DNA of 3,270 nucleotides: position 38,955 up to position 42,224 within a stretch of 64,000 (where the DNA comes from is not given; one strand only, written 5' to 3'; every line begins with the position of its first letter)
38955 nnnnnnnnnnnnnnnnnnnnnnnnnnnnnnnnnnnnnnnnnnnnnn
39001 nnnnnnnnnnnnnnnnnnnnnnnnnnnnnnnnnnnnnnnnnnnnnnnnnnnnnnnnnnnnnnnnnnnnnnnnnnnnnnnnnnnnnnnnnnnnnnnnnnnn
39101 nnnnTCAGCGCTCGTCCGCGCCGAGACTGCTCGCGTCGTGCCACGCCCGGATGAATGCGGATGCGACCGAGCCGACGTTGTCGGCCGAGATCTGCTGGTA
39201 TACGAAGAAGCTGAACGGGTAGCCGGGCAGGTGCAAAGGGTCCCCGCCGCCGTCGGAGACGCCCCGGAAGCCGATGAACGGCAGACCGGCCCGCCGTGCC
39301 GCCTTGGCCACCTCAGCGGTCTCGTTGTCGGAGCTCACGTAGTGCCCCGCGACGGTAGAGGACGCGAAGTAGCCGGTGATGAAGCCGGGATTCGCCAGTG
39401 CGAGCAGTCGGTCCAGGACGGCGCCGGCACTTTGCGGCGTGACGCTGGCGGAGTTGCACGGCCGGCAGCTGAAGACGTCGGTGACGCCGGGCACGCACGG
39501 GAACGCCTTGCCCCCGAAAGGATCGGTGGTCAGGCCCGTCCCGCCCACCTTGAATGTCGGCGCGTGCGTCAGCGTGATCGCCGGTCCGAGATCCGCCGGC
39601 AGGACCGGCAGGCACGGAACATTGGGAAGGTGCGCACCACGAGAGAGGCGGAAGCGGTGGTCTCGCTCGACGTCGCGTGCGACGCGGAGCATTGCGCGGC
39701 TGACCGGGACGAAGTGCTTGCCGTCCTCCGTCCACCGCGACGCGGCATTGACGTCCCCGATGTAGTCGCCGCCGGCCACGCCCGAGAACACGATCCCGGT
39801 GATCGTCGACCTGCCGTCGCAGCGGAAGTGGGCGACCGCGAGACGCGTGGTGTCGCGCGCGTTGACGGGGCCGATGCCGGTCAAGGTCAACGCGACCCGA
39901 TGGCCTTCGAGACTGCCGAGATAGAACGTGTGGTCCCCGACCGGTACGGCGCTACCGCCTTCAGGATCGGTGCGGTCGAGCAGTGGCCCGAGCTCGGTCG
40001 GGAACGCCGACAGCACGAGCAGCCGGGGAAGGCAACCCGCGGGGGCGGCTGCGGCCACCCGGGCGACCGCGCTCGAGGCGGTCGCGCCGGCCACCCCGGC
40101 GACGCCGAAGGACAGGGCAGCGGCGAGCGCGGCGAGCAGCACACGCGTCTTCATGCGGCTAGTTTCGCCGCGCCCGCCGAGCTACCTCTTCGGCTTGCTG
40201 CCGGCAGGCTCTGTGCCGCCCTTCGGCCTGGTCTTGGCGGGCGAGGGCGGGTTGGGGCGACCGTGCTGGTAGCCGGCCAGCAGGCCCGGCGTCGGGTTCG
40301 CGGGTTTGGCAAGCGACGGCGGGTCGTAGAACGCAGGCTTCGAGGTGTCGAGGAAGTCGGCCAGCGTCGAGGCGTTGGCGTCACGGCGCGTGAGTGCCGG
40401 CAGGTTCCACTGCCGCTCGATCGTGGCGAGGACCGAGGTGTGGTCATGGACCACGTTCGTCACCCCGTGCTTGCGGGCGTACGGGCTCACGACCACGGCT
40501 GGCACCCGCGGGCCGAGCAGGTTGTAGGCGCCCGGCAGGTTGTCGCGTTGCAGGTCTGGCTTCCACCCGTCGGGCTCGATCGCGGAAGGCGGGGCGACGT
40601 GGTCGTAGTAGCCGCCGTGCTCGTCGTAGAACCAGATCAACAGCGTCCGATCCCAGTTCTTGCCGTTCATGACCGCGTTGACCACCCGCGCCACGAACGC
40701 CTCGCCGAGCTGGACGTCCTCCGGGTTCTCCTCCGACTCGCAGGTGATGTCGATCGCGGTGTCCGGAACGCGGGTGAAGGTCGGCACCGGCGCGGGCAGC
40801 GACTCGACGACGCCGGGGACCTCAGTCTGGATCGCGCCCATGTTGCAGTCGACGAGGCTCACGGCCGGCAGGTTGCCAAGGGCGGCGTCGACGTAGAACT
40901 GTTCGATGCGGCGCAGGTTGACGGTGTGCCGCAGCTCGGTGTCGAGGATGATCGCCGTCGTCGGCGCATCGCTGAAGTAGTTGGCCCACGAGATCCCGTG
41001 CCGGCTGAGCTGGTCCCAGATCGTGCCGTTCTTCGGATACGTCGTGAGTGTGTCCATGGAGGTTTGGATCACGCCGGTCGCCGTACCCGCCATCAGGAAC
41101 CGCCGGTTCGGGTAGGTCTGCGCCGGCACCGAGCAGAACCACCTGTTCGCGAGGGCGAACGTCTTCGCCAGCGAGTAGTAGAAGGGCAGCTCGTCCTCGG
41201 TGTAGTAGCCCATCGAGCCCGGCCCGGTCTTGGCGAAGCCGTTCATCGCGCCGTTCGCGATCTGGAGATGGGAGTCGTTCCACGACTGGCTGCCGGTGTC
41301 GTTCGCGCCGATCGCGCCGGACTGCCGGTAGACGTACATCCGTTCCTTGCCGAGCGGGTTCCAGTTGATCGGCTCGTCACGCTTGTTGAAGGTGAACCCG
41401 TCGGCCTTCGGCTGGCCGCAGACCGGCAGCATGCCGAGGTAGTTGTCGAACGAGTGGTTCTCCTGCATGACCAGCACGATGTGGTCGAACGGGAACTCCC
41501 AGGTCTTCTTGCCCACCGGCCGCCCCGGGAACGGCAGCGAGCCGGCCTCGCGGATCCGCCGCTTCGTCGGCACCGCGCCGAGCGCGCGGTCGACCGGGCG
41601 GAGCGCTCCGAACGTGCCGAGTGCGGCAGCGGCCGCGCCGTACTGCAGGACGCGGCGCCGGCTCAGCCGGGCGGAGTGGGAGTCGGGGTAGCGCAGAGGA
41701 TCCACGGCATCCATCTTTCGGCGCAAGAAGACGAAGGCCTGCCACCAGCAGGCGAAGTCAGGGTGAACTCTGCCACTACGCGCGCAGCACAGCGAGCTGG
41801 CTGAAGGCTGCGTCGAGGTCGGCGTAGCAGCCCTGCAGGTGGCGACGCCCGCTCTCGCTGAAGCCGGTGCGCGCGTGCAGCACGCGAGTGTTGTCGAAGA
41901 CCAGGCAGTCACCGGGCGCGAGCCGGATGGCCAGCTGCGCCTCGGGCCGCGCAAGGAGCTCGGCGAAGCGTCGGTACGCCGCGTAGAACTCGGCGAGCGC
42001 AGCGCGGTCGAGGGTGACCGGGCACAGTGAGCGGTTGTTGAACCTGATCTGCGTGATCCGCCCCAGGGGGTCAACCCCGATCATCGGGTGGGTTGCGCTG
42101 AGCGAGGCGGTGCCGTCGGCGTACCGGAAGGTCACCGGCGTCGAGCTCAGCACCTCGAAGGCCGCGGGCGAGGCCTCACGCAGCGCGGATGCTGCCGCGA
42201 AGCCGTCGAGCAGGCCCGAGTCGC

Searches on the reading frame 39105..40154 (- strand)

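Call 61: search_protein_families(library=pfam, proteins=[window:39105-40154:-], max_evalue=0.0001)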
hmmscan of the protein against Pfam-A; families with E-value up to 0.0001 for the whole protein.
window:39105-40154:- (349 aa): 1 family
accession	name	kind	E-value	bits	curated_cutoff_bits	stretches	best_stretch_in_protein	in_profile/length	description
PF01048.26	PNP_UDP_1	-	1e-14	55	25.1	1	45-129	2-81/233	Phosphorylase superfamily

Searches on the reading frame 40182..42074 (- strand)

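Call 61: search_protein_families(library=pfam, proteins=[window:40182-42074:-], max_evalue=0.0001)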
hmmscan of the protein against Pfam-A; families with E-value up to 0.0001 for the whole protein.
window:40182-42074:- (630 aa): 1 family
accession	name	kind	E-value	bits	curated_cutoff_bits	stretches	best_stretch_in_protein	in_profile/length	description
PF04185.19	Phosphoesterase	-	2.2e-67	228.2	23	1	196-559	1-356/356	Phosphoesterase family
